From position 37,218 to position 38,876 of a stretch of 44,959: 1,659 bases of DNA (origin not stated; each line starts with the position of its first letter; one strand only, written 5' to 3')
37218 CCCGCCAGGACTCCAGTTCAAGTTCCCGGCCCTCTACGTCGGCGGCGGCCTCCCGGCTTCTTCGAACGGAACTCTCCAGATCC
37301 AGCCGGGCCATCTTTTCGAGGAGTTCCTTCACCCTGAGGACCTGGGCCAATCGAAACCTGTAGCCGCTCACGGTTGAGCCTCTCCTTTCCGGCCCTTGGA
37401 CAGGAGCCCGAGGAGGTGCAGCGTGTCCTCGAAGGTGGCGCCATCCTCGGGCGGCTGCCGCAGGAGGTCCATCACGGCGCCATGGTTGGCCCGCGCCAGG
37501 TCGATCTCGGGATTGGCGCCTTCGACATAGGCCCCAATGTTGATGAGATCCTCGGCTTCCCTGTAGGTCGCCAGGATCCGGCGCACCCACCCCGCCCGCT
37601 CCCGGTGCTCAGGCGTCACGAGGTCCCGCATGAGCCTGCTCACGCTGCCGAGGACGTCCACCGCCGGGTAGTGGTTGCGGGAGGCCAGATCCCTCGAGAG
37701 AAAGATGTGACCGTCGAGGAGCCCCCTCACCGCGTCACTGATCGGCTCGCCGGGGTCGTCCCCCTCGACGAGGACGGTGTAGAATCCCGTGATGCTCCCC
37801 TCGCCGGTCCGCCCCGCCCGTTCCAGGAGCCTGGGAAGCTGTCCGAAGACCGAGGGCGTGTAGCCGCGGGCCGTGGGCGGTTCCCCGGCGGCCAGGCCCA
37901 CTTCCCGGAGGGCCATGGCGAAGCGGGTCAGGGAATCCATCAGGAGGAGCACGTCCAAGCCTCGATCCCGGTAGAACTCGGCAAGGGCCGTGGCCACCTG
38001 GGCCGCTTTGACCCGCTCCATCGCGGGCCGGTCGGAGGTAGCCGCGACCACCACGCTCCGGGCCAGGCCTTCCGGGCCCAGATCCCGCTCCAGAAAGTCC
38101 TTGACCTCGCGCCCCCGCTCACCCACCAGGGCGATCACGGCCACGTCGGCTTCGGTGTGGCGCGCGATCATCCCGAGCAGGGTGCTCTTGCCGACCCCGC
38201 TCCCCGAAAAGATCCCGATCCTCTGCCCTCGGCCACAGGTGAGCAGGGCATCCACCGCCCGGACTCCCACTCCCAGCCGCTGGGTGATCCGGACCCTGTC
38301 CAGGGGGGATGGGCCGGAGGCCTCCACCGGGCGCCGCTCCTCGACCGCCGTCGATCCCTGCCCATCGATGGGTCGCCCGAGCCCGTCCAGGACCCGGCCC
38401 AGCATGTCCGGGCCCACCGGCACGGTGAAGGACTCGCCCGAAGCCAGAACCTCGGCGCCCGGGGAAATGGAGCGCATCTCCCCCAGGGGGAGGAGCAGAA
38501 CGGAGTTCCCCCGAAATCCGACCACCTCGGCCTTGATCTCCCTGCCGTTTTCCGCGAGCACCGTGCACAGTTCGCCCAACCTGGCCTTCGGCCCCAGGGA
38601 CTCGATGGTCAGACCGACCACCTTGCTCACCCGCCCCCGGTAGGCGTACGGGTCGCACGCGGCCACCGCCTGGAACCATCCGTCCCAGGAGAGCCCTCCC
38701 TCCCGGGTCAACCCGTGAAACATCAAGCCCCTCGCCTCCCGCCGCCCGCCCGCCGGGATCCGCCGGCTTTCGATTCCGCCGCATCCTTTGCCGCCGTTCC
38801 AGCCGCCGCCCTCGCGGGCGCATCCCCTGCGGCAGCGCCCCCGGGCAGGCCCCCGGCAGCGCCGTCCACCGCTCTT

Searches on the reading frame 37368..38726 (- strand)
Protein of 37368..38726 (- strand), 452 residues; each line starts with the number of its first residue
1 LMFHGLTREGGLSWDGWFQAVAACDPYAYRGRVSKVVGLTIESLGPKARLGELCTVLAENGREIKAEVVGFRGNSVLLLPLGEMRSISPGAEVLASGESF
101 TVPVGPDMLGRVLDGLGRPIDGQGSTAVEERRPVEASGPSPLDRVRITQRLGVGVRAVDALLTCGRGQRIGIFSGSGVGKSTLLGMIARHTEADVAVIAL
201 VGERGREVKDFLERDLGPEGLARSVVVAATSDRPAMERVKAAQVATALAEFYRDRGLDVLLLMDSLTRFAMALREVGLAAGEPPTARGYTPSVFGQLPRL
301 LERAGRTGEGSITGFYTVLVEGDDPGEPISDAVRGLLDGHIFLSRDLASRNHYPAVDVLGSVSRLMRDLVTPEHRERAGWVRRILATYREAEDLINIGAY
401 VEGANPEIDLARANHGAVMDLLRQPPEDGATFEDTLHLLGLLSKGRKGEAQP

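Call 23: search_protein_families(library=pfam, proteins=[window:37368-38726:-], max_evalue=0.001)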
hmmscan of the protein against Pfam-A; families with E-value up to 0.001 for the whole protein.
window:37368-38726:- (452 aa): 4 families
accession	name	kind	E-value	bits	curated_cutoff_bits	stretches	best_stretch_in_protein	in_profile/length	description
PF00006.31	ATP-synt_ab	-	8.8e-87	290.6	29.5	1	154-363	1-213/213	ATP synthase alpha/beta family, nucleotide-binding domain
PF18269.6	T3SS_ATPase_C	-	4.2e-23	81.4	22.7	1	370-439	1-70/72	T3SS EscN ATPase C-terminal domain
PF02874.29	ATP-synt_ab_N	-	1.7e-08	35.3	20.9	1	33-97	1-69/69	ATP synthase alpha/beta family, beta-barrel domain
PF00005.33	ABC_tran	-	0.00029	21.9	25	1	162-200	6-44/137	ABC transporter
